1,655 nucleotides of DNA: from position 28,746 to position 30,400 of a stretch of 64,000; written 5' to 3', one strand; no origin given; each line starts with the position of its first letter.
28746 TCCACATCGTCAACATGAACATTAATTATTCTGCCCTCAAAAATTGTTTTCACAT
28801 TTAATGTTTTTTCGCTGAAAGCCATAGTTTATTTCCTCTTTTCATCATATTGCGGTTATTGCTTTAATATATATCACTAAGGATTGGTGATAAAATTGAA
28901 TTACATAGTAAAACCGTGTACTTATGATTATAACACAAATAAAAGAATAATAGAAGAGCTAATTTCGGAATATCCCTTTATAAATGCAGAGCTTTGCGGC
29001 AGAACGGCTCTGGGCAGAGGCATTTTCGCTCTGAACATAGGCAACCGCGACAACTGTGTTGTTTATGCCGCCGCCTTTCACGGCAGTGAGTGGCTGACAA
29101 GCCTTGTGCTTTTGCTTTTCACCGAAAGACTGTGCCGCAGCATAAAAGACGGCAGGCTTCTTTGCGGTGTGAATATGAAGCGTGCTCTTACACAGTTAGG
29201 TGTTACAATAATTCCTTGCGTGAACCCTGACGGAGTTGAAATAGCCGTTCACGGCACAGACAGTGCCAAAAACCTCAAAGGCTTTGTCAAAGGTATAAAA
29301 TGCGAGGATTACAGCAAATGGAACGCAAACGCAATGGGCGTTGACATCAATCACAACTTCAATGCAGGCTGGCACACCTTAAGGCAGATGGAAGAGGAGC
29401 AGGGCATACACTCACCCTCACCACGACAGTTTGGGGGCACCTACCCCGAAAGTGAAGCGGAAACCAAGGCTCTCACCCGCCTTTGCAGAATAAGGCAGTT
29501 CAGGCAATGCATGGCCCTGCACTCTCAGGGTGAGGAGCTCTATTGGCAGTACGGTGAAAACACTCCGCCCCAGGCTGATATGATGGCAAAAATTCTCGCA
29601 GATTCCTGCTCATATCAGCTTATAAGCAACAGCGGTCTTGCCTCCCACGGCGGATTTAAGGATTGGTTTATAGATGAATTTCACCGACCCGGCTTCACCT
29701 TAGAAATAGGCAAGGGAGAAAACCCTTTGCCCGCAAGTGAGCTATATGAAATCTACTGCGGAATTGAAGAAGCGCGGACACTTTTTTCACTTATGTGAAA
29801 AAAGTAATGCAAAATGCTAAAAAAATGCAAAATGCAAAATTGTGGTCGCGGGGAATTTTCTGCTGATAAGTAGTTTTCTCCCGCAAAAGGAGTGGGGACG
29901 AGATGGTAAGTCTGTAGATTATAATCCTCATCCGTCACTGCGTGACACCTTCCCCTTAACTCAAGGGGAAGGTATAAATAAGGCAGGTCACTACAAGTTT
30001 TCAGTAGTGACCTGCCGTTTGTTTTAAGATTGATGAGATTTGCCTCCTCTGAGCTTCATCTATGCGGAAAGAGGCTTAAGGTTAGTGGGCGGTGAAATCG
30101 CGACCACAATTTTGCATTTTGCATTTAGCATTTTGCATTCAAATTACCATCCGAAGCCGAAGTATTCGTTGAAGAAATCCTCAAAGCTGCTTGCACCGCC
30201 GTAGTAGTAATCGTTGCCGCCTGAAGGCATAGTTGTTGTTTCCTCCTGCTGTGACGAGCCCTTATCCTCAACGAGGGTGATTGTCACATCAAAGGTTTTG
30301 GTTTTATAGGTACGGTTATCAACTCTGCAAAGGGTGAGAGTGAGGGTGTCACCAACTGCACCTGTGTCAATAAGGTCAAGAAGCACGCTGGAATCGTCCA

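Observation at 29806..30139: Copy B carries a roughly 55-nt internal insertion of two extra hairpins and shares a 71-nt perfectly identical block with copy C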

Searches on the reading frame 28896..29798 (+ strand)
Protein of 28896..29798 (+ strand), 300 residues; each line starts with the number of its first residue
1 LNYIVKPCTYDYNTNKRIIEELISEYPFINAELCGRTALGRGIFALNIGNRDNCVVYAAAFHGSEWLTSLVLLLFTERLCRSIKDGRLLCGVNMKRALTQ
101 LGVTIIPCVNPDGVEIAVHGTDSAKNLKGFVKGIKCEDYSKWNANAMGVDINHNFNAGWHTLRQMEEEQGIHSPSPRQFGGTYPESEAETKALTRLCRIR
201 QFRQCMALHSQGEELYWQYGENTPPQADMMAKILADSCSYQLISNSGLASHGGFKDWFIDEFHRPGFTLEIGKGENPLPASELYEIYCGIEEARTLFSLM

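Call 79: find_homologous_proteins(query=window:28896-29798:+, max_evalue=1e-40)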
Query window:28896-29798:+ (300 aa): 1835 proteins with E <= 1e-40 among 2592 candidates; the best 120 are listed.
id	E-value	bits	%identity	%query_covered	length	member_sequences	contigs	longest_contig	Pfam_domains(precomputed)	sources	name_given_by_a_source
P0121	5.2e-208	707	100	100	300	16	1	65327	PF00246.30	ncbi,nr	ncbi:MAG: gamma-D-glutamyl-meso-diaminopimelate peptidase [Clostridia bacterium]|nr:gamma-D-glutamyl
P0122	1.0e-184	631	90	100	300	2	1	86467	PF00246.30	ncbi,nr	ncbi:MAG: gamma-D-glutamyl-meso-diaminopimelate peptidase [Clostridia bacterium]|nr:gamma-D-glutamyl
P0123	3.2e-182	623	88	100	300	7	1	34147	PF00246.30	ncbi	-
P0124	8.6e-181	618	87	100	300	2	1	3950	PF00246.30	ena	-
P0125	2.7e-180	616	86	100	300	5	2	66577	PF00246.30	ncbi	-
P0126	3.9e-180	616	87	100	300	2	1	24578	PF00246.30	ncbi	-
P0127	2.1e-178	610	86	100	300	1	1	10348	PF00246.30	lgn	-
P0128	1.3e-176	604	84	100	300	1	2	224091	PF00246.30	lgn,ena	-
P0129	1.4e-175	601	85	100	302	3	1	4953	PF00246.30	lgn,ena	-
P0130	5.7e-174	595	83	100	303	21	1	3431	PF00246.30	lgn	-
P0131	9.5e-171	585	81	100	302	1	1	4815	PF00246.30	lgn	-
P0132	1.1e-170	585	82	100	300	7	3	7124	PF00246.30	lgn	-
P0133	9.2e-168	575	81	100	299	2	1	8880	PF00246.30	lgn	-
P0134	1.3e-167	575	81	100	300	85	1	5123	PF00246.30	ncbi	-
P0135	9.5e-167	572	79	100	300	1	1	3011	PF00246.30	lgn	-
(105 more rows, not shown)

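Call 80: find_encoding_contigs(protein=P0122, flank=1200, max_places=3)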
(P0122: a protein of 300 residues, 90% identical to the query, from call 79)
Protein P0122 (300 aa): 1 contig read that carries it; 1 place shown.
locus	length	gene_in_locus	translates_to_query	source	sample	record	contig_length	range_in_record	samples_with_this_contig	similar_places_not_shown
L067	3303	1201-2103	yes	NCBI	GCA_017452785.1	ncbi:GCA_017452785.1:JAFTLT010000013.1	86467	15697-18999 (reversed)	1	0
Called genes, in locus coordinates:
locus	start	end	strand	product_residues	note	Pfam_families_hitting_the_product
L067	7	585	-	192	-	PF02545:Maf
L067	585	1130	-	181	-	PF28549:NDPSase_N (weak), PF00293:NUDIX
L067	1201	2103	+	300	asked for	PF00246:Peptidase_M14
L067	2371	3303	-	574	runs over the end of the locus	PF00089:Trypsin, PF13365:Trypsin_2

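Call 81: find_encoding_contigs(protein=P0128, flank=1200, max_places=3)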
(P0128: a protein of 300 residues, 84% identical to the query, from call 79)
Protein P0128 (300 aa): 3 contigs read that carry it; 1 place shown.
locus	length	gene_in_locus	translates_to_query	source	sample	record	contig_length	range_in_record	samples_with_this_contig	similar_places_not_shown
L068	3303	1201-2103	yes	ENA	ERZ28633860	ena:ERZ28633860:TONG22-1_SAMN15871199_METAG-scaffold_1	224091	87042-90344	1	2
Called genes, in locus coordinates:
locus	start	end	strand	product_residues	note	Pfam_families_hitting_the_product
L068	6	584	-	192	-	PF02545:Maf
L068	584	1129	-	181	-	PF28549:NDPSase_N (weak), PF00293:NUDIX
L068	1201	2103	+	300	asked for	PF00246:Peptidase_M14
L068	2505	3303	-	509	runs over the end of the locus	-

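Call 84: find_encoding_contigs(protein=P0125, flank=800, max_places=3)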
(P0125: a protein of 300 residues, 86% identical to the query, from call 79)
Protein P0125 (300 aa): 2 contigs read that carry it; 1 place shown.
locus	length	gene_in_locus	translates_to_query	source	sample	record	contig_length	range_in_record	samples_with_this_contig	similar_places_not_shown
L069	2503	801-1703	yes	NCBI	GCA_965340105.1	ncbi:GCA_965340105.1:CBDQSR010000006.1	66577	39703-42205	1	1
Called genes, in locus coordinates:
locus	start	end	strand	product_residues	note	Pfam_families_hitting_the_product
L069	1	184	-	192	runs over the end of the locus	PF02545:Maf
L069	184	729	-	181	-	PF28549:NDPSase_N, PF00293:NUDIX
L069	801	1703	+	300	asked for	PF00246:Peptidase_M14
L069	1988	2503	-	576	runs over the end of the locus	PF00089:Trypsin, PF13365:Trypsin_2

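Call 85: find_encoding_contigs(protein=P0123, flank=800, max_places=3)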
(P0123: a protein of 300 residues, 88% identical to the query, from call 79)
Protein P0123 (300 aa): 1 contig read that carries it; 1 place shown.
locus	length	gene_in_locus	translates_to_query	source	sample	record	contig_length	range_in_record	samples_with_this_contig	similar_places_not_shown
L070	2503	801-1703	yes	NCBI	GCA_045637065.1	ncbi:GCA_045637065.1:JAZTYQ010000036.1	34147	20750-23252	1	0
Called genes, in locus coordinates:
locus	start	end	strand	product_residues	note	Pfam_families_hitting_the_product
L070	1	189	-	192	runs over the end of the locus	PF02545:Maf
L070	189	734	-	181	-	PF28549:NDPSase_N, PF00293:NUDIX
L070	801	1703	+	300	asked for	PF00246:Peptidase_M14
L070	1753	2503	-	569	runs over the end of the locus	PF00089:Trypsin, PF13365:Trypsin_2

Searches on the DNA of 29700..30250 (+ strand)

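Call 14: search_rna_families(source=window, start=29700, end=30250, threshold=evalue, max_evalue=10, show_alignments=2)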
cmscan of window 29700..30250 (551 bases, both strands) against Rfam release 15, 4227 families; matches with E-value up to 10: 11.
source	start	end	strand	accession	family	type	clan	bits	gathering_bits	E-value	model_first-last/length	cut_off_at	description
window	30026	30056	+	RF00095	snoPyro_CD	Gene; snRNA; snoRNA; CD-box;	CL00132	18.5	45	0.26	1-58/58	no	Pyrococcus C/D box small nucleolar RNA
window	29982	30016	+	RF04063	MIR2629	Gene; miRNA;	-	18.3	60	0.095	17-57/66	no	MIR2629 microRNA precursor family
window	29759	29832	-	RF02059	STnc50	Gene; sRNA;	-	18.1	55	2.5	1-84/84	no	Salmonella enterica sRNA STnc40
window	29980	30046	+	RF00966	mir-676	Gene; miRNA;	-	17.3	61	0.88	1-73/73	no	mir-676 microRNA precursor family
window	29888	29936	-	RF00569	SNORD19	Gene; snRNA; snoRNA; CD-box;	CL00048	17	35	3.2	1-76/76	no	Small nucleolar RNA SNORD19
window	29974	30022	+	RF00976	mir-583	Gene; miRNA;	-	16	80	2.8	1-62/62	no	mir-583 microRNA precursor family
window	29899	29934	-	RF00268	snoZ7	Gene; snRNA; snoRNA; CD-box;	CL00057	15.9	43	5.7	1-78/78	no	Small nucleolar RNA snoZ7/snoR77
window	30023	30080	+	RF00609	SNORD100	Gene; snRNA; snoRNA; CD-box;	CL00073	14.6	58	6.1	1-81/81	no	Small nucleolar RNA SNORD100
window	30010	30126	+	RF00482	snoF1_F2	Gene; snRNA; snoRNA; HACA-box;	-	13.8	60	7.1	1-140/140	no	Small nucleolar RNA F1/F2/snoR5a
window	30028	30096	+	RF01147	sR12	Gene; snRNA; snoRNA; CD-box;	-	12.1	38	5.9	1-52/52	no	Small nucleolar RNA sR12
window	30019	30054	+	RF01129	sR44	Gene; snRNA; snoRNA; CD-box;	-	10.5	45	6.5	20-55/55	no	Small nucleolar RNA sR44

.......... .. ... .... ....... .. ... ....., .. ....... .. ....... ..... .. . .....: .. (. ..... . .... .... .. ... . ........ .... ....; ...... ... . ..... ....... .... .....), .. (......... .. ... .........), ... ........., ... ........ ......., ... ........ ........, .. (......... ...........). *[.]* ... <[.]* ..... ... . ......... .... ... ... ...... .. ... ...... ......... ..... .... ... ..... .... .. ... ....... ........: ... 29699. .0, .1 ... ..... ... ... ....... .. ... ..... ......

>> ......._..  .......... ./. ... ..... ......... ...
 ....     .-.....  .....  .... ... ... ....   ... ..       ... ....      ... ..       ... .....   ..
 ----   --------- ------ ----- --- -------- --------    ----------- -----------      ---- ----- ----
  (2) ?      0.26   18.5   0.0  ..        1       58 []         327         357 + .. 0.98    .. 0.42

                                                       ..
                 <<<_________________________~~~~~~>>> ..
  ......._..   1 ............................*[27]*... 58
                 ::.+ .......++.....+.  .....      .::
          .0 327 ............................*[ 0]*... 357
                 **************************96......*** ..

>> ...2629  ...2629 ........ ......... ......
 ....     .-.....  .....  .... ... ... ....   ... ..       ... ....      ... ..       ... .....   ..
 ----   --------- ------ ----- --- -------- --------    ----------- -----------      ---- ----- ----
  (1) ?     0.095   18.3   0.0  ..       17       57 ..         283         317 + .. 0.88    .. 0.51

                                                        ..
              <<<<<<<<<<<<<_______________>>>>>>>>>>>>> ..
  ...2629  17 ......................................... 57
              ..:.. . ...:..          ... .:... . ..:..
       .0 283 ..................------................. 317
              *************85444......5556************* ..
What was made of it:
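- There is a sub-threshold C/D-box (k-turn-like) match (call 14).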

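Call 16: search_dna_similar(query=window:29806-30139:+, collection=plasmids, mode=distant)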
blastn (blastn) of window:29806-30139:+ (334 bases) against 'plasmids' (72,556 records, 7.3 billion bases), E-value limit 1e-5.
No match.

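Call 17: search_dna_similar(query=window:29806-30139:+, collection=phages, mode=distant)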
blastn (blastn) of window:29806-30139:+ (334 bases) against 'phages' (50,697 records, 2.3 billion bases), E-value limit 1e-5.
No match.
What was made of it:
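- Tried and rejected: blastn of B against plasmids and phages found nothing (calls 16, 17).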
